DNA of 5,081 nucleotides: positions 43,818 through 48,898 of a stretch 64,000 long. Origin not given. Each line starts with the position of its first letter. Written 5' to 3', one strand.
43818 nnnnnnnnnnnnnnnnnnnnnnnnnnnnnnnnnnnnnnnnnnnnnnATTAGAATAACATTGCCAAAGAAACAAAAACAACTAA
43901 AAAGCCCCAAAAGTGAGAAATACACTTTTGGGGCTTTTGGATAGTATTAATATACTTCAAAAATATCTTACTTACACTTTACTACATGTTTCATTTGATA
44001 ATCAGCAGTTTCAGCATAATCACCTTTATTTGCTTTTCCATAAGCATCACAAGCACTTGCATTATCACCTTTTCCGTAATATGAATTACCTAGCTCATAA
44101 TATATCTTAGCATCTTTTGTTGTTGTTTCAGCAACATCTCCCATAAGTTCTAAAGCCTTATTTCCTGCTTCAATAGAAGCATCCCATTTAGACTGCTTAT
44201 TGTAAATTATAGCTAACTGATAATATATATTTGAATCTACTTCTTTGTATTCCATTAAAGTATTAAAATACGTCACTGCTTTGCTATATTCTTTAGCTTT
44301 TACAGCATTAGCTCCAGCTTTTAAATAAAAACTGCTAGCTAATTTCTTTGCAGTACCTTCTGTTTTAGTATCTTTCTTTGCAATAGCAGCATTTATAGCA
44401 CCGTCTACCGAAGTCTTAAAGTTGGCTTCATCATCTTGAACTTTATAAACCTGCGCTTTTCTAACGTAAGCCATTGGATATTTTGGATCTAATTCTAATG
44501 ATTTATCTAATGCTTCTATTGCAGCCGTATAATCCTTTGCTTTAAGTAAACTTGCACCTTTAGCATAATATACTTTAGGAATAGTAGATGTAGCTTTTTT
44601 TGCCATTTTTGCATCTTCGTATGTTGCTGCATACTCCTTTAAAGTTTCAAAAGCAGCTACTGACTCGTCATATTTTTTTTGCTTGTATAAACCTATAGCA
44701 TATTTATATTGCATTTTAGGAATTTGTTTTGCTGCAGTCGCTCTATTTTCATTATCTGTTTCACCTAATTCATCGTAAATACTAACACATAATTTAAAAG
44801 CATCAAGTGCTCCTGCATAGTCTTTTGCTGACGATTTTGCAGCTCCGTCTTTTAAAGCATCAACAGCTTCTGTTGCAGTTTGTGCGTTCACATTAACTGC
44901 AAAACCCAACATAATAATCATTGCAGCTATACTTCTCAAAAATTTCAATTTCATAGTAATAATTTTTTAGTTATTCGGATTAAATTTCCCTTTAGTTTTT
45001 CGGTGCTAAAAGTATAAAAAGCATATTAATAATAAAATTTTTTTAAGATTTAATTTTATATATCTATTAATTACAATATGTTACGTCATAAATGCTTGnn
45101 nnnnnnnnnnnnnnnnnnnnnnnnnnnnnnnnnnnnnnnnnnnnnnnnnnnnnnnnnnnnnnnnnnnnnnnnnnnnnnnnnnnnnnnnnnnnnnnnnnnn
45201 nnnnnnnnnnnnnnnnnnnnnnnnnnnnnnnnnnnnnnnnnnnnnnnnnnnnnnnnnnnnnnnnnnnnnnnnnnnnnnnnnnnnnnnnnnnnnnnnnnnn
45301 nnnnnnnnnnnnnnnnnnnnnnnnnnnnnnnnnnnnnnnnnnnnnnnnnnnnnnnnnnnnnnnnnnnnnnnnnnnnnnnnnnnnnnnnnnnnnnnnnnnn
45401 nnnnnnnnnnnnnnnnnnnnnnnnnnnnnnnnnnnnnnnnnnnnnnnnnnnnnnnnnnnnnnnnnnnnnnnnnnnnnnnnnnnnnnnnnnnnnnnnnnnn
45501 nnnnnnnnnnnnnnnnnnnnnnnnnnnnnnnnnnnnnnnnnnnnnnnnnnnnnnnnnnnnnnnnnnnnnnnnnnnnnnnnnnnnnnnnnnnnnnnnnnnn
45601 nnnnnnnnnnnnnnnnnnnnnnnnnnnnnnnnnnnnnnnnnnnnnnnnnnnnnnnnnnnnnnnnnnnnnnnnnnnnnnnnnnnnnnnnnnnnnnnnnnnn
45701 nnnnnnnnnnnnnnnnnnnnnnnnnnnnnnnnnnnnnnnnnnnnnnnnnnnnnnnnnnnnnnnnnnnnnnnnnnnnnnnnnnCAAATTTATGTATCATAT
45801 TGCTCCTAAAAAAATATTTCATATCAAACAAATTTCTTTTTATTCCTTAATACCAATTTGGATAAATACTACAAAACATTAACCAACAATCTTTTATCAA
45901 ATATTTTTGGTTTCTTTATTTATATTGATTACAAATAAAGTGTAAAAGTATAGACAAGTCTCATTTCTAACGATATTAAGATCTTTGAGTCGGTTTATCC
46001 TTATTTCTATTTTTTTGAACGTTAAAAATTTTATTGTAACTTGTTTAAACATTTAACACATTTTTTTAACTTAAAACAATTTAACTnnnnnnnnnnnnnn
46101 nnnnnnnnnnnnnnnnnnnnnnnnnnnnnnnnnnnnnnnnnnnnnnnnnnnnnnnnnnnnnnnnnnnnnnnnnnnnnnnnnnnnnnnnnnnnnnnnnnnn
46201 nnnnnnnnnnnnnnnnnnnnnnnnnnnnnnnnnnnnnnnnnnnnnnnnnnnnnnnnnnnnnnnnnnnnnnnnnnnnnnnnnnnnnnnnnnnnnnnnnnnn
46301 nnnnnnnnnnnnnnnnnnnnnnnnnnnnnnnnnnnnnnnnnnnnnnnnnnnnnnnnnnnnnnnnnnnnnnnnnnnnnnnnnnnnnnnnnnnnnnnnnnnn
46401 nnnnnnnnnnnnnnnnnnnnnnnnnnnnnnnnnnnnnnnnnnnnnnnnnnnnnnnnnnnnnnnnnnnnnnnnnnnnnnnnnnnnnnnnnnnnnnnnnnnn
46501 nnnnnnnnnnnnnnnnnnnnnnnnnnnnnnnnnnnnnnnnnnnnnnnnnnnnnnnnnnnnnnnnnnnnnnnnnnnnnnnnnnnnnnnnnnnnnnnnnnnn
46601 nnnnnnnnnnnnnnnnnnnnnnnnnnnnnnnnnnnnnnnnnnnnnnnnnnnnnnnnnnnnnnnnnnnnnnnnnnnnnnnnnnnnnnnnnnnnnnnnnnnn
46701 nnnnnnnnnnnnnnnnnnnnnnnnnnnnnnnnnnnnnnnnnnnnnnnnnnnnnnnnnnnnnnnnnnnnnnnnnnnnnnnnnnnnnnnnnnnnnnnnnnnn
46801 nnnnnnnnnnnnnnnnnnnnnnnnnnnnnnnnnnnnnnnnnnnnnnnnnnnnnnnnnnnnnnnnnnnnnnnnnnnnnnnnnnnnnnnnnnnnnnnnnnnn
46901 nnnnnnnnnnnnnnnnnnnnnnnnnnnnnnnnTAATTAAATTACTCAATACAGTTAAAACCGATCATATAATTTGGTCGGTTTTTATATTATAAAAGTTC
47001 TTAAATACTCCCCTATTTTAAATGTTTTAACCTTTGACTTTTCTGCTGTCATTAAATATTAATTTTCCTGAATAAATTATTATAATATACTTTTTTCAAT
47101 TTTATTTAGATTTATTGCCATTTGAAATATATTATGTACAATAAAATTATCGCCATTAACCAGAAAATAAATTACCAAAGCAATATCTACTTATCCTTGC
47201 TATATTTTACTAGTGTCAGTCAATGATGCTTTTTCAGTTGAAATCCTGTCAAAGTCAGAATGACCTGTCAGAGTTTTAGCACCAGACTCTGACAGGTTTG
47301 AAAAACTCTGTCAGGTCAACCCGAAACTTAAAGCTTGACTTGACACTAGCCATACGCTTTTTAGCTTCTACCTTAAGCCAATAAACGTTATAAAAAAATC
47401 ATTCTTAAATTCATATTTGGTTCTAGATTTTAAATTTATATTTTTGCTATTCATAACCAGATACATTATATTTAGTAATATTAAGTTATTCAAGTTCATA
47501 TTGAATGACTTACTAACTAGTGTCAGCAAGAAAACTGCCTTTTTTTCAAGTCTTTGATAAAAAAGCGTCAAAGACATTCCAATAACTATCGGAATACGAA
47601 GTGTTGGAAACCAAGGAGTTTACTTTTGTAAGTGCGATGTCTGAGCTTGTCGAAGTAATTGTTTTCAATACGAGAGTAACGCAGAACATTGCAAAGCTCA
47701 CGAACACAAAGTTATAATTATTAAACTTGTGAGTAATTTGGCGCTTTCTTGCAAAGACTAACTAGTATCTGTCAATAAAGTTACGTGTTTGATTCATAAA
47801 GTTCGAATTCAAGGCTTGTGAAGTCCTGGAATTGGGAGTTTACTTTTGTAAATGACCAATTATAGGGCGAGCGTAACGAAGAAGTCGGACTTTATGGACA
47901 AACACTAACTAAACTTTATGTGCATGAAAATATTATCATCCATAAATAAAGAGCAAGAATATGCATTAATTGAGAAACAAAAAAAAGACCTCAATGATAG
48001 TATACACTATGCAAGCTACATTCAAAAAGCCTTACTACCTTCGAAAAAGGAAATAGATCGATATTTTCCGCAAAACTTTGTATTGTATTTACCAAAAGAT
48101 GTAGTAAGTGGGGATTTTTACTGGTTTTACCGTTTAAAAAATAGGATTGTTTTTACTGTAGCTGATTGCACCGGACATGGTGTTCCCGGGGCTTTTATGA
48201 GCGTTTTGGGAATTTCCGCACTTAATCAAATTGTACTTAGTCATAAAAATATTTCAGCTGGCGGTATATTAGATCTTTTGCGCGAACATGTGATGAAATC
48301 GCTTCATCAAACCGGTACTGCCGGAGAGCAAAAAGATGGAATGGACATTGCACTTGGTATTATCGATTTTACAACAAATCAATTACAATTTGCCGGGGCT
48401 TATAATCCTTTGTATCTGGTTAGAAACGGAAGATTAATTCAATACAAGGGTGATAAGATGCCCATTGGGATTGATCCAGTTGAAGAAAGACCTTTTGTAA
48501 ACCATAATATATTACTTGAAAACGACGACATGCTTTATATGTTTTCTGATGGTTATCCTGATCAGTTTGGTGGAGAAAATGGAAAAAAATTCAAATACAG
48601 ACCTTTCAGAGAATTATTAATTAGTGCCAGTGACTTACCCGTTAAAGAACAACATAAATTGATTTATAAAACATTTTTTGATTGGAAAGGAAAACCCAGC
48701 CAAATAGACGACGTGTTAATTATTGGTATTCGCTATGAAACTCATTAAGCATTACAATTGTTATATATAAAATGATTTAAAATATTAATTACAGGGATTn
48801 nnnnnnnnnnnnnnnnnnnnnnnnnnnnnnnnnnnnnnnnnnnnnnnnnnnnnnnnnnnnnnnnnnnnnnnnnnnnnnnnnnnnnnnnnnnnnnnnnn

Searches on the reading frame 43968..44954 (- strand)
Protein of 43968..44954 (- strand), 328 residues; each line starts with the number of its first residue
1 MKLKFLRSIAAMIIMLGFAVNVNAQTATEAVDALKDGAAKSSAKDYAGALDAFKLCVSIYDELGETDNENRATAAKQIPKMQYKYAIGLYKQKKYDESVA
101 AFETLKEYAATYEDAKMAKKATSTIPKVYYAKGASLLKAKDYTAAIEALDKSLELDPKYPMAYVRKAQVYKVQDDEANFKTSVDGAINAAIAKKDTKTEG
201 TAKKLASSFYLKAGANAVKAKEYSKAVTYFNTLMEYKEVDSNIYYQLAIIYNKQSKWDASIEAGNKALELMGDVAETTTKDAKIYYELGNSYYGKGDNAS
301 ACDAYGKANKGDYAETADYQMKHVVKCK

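Call 27: search_protein_families(library=ncbifam, proteins=[window:43968-44954:-], max_evalue=0.01)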
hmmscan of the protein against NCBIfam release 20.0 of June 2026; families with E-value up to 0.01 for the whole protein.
window:43968-44954:- (328 aa): 15 families
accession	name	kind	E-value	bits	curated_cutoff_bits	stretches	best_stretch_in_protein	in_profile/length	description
NF040959.1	MamA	equivalog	3.8e-15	55.9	200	3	213-271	111-169/204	magnetosome protein MamA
TIGR02552.1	LcrH_SycD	equivalog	7.9e-11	41.8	104.8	2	214-322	25-126/136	SycD/LcrH family type III secretion system chaperone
TIGR02917.1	PEP_TPR_lipo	equivalog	8.4e-07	27.2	312.2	1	115-187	590-662/899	XrtA/PEP-CTERM system TPR-repeat protein PrsT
NF047507.1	TPR_BatC_Lepto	exception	4.1e-06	26.4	175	1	212-311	29-125/214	TPR repeat-containing protein BatC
NF008391.2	PRK11189.1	equivalog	4.2e-06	26.5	250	1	116-167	89-140/297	lipoprotein NlpI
NF008756.0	PRK11788.1-4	equivalog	1.4e-05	24.4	474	1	223-310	123-208/389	lipopolysaccharide assembly protein LapB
NF047371.1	FlcA_CTERM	equivalog_domain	3.2e-05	22.6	300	1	145-308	332-499/646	periplasmic flagellar collar protein FlcA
NF002725.1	PRK02603.1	equivalog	4.1e-05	23.6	143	1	207-309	35-140/173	photosystem I assembly protein Ycf3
NF008753.0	PRK11788.1-1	equivalog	0.00012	21.3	395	1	214-311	114-209/389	lipopolysaccharide assembly protein LapB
NF008757.0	PRK11788.1-5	equivalog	0.00012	21.3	363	1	220-312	120-210/388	lipopolysaccharide assembly protein LapB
TIGR02521.1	type_IV_pilW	equivalog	0.00031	20.4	154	1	116-178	21-83/234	type IV pilus biogenesis/stability protein PilW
NF033920.0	C39_PA2778_fam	equivalog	0.0014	18.1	150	0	209-270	192-253/255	PA2778 family cysteine peptidase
NF040561.1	PrimPol_Msp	equivalog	0.0016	17.1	200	0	220-294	4-76/515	CRISPR-associated primase-polymerase type A1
TIGR02795.1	tol_pal_ybgF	equivalog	0.0043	17.6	90.1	0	80-178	3-94/119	tol-pal system protein YbgF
NF047558.1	TPR_END_plus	domain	0.0081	16.1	32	0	128-159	1-32/56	TPR end-of-group domain-containing protein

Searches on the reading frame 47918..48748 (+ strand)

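Call 7: search_protein_families(library=pfam, proteins=[window:47918-48748:+], max_evalue=0.01)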
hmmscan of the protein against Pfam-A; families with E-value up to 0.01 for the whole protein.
window:47918-48748:+ (276 aa): 1 family
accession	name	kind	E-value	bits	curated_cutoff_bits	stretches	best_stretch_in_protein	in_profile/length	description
PF07228.17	SpoIIE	-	3.5e-21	76.5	25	1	75-273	3-191/192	Stage II sporulation protein E (SpoIIE)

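Call 26: search_protein_families(library=padloc, proteins=[window:47918-48748:+], max_evalue=0.01)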
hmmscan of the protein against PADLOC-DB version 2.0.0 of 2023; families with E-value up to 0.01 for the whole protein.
window:47918-48748:+ (276 aa): 0 families

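Call 27: search_protein_families(library=ncbifam, proteins=[window:47918-48748:+], max_evalue=0.01)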
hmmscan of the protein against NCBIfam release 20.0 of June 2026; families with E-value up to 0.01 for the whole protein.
window:47918-48748:+ (276 aa): 3 families
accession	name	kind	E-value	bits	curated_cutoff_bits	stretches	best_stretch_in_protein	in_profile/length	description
NF038263.1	prot_phos_SiaA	equivalog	1.2e-52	179.4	700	1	17-273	403-657/658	biofilm regulation protein phosphatase SiaA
NF045505.1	RR_RssB_Pseudo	equivalog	4.8e-10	39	700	1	57-223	183-348/394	two-component system response regulator RssB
TIGR02865.1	spore_II_E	equivalog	2.1e-05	22.8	490.8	1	61-221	564-712/764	stage II sporulation protein E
